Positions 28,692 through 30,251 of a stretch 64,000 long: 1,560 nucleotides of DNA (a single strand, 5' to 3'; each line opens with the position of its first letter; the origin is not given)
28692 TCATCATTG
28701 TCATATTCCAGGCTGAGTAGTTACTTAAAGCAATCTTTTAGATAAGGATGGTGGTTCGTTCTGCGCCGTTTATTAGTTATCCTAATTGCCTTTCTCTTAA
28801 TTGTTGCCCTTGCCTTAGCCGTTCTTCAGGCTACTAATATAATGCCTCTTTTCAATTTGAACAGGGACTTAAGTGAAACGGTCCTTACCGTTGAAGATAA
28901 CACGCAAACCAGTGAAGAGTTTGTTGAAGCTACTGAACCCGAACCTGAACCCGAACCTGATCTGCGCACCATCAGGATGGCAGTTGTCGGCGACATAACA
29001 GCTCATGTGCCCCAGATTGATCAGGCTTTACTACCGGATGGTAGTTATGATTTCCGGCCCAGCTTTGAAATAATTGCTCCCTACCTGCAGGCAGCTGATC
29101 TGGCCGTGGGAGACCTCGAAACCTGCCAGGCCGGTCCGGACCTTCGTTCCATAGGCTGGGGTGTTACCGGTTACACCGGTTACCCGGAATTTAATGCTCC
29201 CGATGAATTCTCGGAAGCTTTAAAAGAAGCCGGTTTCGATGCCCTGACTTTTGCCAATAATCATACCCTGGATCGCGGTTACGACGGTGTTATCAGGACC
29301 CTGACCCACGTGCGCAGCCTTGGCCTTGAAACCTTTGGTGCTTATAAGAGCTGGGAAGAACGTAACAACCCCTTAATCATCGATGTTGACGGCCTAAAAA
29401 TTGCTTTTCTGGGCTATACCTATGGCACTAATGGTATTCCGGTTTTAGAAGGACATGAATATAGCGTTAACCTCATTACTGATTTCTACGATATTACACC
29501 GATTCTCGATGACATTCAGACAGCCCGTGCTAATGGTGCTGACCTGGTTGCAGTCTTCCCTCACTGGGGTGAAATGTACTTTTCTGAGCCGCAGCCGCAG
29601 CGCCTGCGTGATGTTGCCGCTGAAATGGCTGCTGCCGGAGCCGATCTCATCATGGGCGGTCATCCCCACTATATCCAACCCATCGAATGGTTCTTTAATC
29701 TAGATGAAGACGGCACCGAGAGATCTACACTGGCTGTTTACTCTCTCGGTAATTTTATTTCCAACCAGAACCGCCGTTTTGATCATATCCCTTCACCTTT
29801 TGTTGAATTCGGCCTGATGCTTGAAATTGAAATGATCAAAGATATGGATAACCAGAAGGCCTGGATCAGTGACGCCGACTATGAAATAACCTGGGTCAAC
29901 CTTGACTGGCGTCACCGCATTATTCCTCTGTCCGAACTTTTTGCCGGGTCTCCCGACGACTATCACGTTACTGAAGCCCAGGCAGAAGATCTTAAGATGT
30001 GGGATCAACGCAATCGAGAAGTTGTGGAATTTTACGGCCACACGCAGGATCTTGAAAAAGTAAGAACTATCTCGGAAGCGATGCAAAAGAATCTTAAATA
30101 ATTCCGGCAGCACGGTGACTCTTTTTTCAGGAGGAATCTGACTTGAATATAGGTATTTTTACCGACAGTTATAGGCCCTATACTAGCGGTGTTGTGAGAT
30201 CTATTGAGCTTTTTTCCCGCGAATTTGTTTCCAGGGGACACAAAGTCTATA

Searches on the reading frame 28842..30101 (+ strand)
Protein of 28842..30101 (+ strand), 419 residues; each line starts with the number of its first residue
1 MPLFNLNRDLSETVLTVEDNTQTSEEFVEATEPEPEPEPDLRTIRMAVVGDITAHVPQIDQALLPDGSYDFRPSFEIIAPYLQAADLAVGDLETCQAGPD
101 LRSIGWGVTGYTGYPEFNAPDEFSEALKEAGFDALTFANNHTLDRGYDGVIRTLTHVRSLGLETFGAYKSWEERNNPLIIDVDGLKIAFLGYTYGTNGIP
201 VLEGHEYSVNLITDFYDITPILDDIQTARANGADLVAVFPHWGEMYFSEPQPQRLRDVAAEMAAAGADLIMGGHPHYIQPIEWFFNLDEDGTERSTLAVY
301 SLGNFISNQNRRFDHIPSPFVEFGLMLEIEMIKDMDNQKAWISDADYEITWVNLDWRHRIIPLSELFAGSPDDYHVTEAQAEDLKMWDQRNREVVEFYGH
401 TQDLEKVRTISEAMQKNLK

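Call 16: find_related_loci(query=window:28842-30101:+, collection=genome_contigs, flank=3000)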
Query window:28842-30101:+ (419 aa) in genome_contigs; peptide patterns used: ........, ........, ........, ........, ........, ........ (x = any residue, [..] = any of these).
71 stretches matched a pattern; 6 encode a relative of the query (tblastn E <= 1e-3); 6 distinct loci.
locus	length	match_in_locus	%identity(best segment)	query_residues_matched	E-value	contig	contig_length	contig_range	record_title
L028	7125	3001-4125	66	38-416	4e-175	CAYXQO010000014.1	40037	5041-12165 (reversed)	MAG TPA_asm: uncultured Syntrophomonadaceae bacterium isolate binchicken_co32_351 genome assembly, contig: NODE_1111_len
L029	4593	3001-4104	69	43-414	8e-177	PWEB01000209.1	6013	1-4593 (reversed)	MAG: Syntrophomonadaceae bacterium isolate T1Sed10_93 T1-Sed10-C17060, whole genome shotgun sequence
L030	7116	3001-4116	66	39-414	4e-174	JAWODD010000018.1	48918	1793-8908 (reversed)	MAG: Bacillota bacterium isolate BLK5-2.bin.114 k191_409998, whole genome shotgun sequence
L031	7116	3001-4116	63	40-414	3e-167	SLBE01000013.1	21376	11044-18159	MAG: Syntrophomonadaceae bacterium isolate CSSed162cmB_433 CSSed16-2cmB-5216, whole genome shotgun sequence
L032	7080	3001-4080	47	36-405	3e-107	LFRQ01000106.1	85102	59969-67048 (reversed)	MAG: Clostridia bacterium DTU022 scaffold398, whole genome shotgun sequence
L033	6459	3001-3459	35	38-197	5e-27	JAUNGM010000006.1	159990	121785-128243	MAG: Eubacteriales bacterium isolate S26M_St_56 NODE_22_length_159990_cov_124.118948, whole genome shotgun sequence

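Call 29: search_protein_families(library=pfam, proteins=[window:28842-30101:+], max_evalue=0.01)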
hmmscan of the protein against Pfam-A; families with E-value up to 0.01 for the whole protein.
window:28842-30101:+ (419 aa): 1 family
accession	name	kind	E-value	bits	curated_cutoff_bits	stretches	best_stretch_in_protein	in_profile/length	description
PF09587.15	PGA_cap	-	1.5e-65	221.6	27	1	46-309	2-255/255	Bacterial capsule synthesis protein PGA_cap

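Call 45: find_encoding_contigs(protein=window:28842-30101:+, flank=2000, max_places=10)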
Protein window:28842-30101:+ (419 aa): 8 contigs read that carry it; 7 places shown.
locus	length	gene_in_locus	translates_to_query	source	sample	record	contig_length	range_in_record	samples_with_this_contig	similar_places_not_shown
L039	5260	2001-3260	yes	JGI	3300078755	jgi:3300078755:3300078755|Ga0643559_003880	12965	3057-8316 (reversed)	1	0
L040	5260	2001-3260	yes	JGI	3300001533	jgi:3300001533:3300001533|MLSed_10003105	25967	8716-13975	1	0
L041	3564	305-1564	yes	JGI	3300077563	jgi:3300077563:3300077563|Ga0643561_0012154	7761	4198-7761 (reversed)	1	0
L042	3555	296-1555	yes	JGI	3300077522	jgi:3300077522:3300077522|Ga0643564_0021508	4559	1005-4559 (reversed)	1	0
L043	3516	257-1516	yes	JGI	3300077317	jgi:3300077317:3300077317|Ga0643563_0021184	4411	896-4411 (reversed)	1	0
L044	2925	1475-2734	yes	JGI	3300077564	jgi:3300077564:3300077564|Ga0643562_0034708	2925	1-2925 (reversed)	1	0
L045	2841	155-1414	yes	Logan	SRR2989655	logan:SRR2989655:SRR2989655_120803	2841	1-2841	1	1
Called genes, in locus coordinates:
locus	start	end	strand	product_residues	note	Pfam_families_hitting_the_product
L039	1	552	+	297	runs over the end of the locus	PF00589:Phage_integrase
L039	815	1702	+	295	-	PF07685:GATase_3 (weak), PF09825:BPL_N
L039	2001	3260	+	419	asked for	PF09587:PGA_cap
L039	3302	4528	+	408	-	PF13439:Glyco_transf_4, PF13579:Glyco_trans_4_4, PF20706:GT4-conflict (weak), PF00534:Glycos_transf_1, PF13692:Glyco_trans_1_4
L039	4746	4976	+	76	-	PF01037:AsnC_trans_reg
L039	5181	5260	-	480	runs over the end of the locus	PF00749:tRNA-synt_1c, PF19269:Anticodon_2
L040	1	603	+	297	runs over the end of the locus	PF00589:Phage_integrase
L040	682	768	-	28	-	-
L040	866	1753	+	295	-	PF07685:GATase_3 (weak), PF09825:BPL_N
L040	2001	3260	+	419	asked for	PF09587:PGA_cap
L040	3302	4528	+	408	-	PF13439:Glyco_transf_4, PF13579:Glyco_trans_4_4, PF20706:GT4-conflict (weak), PF00534:Glycos_transf_1, PF13692:Glyco_trans_1_4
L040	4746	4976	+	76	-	PF01037:AsnC_trans_reg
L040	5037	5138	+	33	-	-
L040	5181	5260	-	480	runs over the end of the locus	PF00749:tRNA-synt_1c, PF19269:Anticodon_2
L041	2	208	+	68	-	?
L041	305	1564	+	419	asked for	PF09587:PGA_cap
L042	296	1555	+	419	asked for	PF09587:PGA_cap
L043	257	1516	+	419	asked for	PF09587:PGA_cap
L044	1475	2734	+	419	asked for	PF09587:PGA_cap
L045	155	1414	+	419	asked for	PF09587:PGA_cap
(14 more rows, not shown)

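Call 56: find_encoding_contigs(protein=L039:815-1702:+, flank=2500, max_places=10)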
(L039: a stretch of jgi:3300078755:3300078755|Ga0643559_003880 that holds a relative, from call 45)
Protein L039:815-1702:+ (295 aa): 1 contig read that carries it; 1 place shown.
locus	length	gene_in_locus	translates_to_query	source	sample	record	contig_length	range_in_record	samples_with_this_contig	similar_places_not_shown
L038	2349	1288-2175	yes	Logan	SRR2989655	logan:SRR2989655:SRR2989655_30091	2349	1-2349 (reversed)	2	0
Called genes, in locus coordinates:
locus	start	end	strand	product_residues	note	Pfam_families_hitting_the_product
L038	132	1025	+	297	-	PF00589:Phage_integrase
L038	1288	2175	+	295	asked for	PF07685:GATase_3 (weak), PF09825:BPL_N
